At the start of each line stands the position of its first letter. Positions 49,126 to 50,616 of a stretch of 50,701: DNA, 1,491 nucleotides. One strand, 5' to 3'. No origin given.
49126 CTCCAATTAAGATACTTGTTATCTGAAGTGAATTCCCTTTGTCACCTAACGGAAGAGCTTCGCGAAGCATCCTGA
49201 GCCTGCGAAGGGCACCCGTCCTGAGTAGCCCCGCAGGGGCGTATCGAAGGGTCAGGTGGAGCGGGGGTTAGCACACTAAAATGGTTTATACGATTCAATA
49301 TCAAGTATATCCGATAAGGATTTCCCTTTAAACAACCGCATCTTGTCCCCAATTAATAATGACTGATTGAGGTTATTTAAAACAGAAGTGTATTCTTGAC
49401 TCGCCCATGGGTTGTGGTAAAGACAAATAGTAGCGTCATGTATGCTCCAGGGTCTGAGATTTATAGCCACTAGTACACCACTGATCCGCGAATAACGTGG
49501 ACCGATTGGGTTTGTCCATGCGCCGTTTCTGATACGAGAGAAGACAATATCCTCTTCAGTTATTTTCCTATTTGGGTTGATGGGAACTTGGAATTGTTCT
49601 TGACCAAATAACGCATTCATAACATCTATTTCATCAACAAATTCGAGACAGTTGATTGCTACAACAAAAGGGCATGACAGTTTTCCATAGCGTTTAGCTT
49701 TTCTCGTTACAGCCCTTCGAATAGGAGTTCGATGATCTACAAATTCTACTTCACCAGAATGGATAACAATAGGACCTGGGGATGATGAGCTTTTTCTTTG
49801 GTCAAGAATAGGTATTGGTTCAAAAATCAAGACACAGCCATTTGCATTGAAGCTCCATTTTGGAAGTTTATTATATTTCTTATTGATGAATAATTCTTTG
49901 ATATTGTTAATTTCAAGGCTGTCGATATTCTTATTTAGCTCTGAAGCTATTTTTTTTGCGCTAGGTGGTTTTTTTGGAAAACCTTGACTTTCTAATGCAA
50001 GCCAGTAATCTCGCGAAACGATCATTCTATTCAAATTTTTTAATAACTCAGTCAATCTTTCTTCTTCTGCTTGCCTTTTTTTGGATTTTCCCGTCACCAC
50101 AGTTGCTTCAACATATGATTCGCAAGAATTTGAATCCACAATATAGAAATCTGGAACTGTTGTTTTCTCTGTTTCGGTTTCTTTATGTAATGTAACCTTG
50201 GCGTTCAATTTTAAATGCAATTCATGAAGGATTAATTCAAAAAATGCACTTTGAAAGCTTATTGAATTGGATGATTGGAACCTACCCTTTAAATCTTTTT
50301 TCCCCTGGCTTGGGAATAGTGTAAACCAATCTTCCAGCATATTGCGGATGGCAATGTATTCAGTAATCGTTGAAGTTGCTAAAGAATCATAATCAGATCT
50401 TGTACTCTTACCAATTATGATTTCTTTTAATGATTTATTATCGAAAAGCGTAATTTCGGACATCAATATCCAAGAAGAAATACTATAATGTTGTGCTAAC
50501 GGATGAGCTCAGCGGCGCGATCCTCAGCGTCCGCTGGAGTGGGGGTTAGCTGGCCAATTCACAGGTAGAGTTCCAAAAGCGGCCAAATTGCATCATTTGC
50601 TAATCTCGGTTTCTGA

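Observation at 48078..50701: Candidate integron-type gene-cassette array: same-strand ORFs separated by attC-like structured repeats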

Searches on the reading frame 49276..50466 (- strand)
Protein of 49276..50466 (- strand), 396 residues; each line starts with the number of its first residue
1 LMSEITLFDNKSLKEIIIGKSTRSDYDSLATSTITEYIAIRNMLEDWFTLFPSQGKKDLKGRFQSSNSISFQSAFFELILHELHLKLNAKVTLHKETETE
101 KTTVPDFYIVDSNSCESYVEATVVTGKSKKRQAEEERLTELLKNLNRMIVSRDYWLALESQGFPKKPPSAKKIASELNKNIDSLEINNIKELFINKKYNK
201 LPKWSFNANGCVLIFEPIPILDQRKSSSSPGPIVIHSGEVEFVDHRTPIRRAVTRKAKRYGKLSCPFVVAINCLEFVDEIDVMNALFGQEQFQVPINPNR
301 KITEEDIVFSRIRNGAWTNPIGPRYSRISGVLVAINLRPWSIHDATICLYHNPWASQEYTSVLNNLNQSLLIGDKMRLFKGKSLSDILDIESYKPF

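Call 10: find_encoding_contigs(protein=window:49276-50463:-, flank=10000, max_places=10)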
Protein window:49276-50463:- (395 aa): no gene with exactly this product is on record in the collection.

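Call 19: search_protein_families(library=ncbifam, proteins=[window:49276-50466:-], max_evalue=0.01)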
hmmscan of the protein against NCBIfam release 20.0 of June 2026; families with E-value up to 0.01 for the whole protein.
window:49276-50466:- (396 aa): 0 families

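Call 20: search_protein_families(library=pfam, proteins=[window:49276-50466:-], max_evalue=0.01)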
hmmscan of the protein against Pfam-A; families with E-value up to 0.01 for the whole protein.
window:49276-50466:- (396 aa): 0 families

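Call 32: search_protein_families(library=padloc, proteins=[window:49276-50466:-], max_evalue=0.1)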
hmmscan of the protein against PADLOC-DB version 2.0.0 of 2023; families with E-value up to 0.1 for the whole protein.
window:49276-50466:- (396 aa): 3 families
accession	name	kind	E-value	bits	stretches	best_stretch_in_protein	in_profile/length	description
PDLC04110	PD-T7-5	-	3.2e-07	27.8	1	39-137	27-113/346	-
PDLC04073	PD-T7-1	-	0.00045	17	1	70-134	157-218/452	-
PDLC02600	DrmC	-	0.044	11.4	1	218-282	76-143/286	DrmC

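Call 47: find_homologous_proteins(query=window:49276-50463:-, max_evalue=0.00001)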
Query window:49276-50463:- (395 aa): 21 proteins with E <= 0.00001 among 3092 candidates.
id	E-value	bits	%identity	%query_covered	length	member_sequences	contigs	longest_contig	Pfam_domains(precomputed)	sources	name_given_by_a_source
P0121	8.5e-263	889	100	100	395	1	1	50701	-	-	-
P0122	3.1e-173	594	66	99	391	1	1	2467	-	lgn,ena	-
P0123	1.1e-166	573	65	99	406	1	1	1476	-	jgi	-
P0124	2.9e-158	545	61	99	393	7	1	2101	-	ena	-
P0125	5.7e-157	541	63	98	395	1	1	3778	-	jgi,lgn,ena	-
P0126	5.4e-141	488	56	98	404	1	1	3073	-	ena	-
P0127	1.9e-124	434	49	99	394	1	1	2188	-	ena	-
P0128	1.8e-121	424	48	99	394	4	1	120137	-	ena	-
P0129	2.0e-121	424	49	99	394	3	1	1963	-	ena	-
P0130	2.6e-121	423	49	99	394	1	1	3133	-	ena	-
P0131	2.9e-121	423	49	99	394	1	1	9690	-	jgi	jgi:hypothetical protein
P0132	1.2e-76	276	39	98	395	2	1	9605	-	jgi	-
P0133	6.8e-66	241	35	95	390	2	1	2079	-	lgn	-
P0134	8.7e-64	234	34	98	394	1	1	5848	-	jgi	jgi:hypothetical protein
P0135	4.5e-55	205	35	89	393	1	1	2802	-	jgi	jgi:hypothetical protein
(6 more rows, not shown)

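Call 48: find_encoding_contigs(protein=P0128, flank=10000, max_places=3)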
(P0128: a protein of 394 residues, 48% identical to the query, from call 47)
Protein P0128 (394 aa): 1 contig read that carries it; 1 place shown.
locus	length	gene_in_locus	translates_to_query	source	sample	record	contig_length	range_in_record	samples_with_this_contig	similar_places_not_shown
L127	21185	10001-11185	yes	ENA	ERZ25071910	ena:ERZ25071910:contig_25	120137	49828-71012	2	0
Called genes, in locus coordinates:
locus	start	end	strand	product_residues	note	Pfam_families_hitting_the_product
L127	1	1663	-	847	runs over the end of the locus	PF00270:DEAD, PF00271:Helicase_C, PF22982:WHD_HRQ1, PF01844:HNH (weak), PF09369:MZB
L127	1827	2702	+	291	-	PF00149:Metallophos (weak)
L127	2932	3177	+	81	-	-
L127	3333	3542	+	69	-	-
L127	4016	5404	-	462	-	PF04055:Radical_SAM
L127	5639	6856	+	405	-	PF13384:HTH_23 (weak), PF13518:HTH_28 (weak), PF13565:HTH_32, PF00665:rve, PF13683:rve_3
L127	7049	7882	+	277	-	PF01510:Amidase_2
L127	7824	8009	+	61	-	-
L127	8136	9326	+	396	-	PF01381:HTH_3, PF13560:HTH_31, PF06114:Peptidase_M78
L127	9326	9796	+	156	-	PF14367:DUF4411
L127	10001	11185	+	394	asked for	-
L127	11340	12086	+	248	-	-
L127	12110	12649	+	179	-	-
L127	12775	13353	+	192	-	-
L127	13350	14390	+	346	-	-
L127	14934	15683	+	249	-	PF13473:Cupredoxin_1, PF00127:Copper-bind (weak)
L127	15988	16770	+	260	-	PF00583:Acetyltransf_1, PF13508:Acetyltransf_7 (weak)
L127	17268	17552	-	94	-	PF03795:YCII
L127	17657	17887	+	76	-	-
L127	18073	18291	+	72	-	-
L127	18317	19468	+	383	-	PF04238:DUF420 (weak), PF00127:Copper-bind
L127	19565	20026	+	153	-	PF01425:Amidase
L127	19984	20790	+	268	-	PF01425:Amidase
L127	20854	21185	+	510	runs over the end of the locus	PF20604:DUF6798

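Call 49: find_encoding_contigs(protein=P0125, flank=10000, max_places=3)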
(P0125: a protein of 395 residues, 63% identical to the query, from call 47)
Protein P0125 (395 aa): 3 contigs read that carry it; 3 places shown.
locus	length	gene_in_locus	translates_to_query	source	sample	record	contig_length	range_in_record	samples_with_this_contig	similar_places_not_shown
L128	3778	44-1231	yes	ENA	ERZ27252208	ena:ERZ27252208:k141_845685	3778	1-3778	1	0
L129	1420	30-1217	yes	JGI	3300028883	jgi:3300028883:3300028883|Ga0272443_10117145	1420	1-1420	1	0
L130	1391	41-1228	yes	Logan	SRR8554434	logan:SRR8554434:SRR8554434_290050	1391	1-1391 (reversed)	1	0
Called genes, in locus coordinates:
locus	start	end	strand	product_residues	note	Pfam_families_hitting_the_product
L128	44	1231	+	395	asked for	-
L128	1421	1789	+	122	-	-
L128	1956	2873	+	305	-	PF10026:DUF2268, PF25594:GldB_lipo (weak)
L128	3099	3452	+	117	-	-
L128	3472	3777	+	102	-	?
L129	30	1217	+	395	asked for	-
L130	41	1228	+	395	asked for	-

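Call 50: find_encoding_contigs(protein=P0131, flank=10000, max_places=3)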
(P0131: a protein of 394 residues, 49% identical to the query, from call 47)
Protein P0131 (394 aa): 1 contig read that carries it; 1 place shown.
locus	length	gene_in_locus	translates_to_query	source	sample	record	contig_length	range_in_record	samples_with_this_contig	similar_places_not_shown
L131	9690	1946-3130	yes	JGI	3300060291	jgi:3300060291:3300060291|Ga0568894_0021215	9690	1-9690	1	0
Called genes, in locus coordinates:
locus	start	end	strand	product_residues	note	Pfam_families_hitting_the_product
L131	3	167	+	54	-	?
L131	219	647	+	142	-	-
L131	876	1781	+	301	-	PF12686:DUF3800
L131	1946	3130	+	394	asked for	-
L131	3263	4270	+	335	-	PF12697:Abhydrolase_6 (weak), PF00561:Abhydrolase_1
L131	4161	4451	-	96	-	-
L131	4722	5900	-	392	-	PF02371:Transposase_20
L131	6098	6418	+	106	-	PF18765:Polbeta, PF01909:NTP_transf_2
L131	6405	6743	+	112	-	PF01934:HepT-like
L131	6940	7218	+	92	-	-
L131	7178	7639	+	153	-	-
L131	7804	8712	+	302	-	-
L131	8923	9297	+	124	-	PF24709:DUF7670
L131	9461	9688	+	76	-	?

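Call 78: predict_structure(alignment_id=A3)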
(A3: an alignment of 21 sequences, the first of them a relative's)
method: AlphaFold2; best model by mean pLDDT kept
length: 395 residues; sequences in the alignment: 21
mean_pLDDT: 88.1   pTM: 0.80
mean pLDDT of the five models: 88.1, 88.0, 87.4, 87.2, 86.8
residues with pLDDT >= 90: 229; 70-90: 140; 50-70: 17; < 50: 9
segments of 3 or more residues with pLDDT < 50: 14-20
pLDDT, mean of each block of 10 residues (from residue 1): 75 47 80 87 96 94 89 97 97 84 92 96 87 86 89 91 89 94 90 89 93 91 59 83 91 90 94 92 92 79 80 90 93 94 93 95 96 91 93 76
secondary structure, 60 per line:
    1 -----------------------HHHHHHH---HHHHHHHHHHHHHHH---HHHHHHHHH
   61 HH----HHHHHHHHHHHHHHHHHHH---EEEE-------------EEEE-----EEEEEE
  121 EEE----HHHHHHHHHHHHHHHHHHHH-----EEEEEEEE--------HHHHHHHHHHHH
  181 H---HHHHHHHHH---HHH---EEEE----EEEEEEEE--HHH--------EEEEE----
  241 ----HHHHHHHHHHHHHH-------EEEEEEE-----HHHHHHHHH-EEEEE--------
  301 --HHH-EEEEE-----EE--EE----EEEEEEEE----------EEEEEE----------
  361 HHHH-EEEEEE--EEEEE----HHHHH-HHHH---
elements in order: H24-30 H34-48 H52-62 H67-85 E89-92 E106-109 E115-123 H128-147 E153-160 H169-181 H185-193 E203-206 E211-218 E232-236 H245-258 E266-272 H278-286 E288-292 E307-311 E327-334 E345-350 H361-364 E366-371 E374-378 H383-387 H389-392

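Call 81: fold_search(model_id=the predicted structure, library=pdb)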
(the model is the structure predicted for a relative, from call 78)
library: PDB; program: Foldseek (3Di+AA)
matches with E <= 10: 221; with E <= 0.001: 0
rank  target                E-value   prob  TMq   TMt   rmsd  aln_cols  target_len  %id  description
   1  1zov_A                4.3e-01  0.10  0.07  0.07  14.9       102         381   19  Crystal Structure of Monomeric Sarcosine Oxidase from Bacillus sp. NS-129 (released 2006-05-23)
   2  6ppr_A                4.5e-01  0.11  0.12  0.06  16.6       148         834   11  Cryo-EM structure of AdnA(D934A)-AdnB(D1014A) in complex with AMPPNP and DNA (released 2019-11-20)
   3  3jsb_A                4.8e-01  0.13  0.13  0.24  13.3       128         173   11  Crystal structure of the N-terminal domain of the Lymphocytic Choriomeningitis Virus L protein (released 2010-09-15)
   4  5csk_B                5.1e-01  0.02  0.11  0.03  25.6       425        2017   10  Crystal structure of yeast acetyl-CoA carboxylase, unbiotinylated (released 2015-10-28)
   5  8iby_C                5.4e-01  0.28  0.13  0.07  20.2        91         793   10  Structure of R2 with 5'ORF (released 2023-09-20)
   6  9iac_B                5.4e-01  0.11  0.14  0.19  16.4       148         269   12  Structure of the Argonaute-associated Cas4 family protein 1 (ACE1) from Microcystis aeruginosa (MaACE1) (released 2025-04-23)
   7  5ltf_B                5.7e-01  0.13  0.13  0.22  13.0       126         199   11  Crystal structure of Lymphocytic choriomeningitis mammarenavirus endonuclease complexed with catalytic ions (released 2017-09-13)
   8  9iac_A                5.7e-01  0.13  0.14  0.19  15.8       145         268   11  Structure of the Argonaute-associated Cas4 family protein 1 (ACE1) from Microcystis aeruginosa (MaACE1) (released 2025-04-23)
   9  5csk_A                6.0e-01  0.02  0.11  0.03  25.8       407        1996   11  Crystal structure of yeast acetyl-CoA carboxylase, unbiotinylated (released 2015-10-28)
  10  1uyr_A                6.8e-01  0.04  0.14  0.09  19.7       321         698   12  Acetyl-CoA Carboxylase Carboxyltransferase Domain in complex with inhibitor Diclofop (released 2004-03-29)
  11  5t2t_B                7.6e-01  0.10  0.14  0.23  13.5       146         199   10  Crystal structure of Lymphocytic choriomeningitis mammarenavirus endonuclease bound to compound L742001 (released 2017-09-13)
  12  9np6_A                8.6e-01  0.08  0.12  0.06  16.3       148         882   10  Cryo-EM structure of AdnA(D934A)-AdnB(D1014A) in complex with AMPPNP and blunt end DNA (released 2025-03-19)
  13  9iab_A                8.6e-01  0.07  0.14  0.19  22.5       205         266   13  Structure of the Argonaute-associated Cas4 family protein 1 (ACE1) from Chroococcidiopsis thermalis (CtACE1) (released 2025-04-23)
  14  9u3d_B                9.1e-01  0.06  0.06  0.07  15.1       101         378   20  Monomeric sarcosine oxidase from Bacillus sp. (SoxB) complexed with D-Proline (released 2025-09-24)
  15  8dvq                  9.7e-01  0.08  0.09  0.22  14.8       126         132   10  CA domain of VanSA histidine kinase (released 2023-03-22)
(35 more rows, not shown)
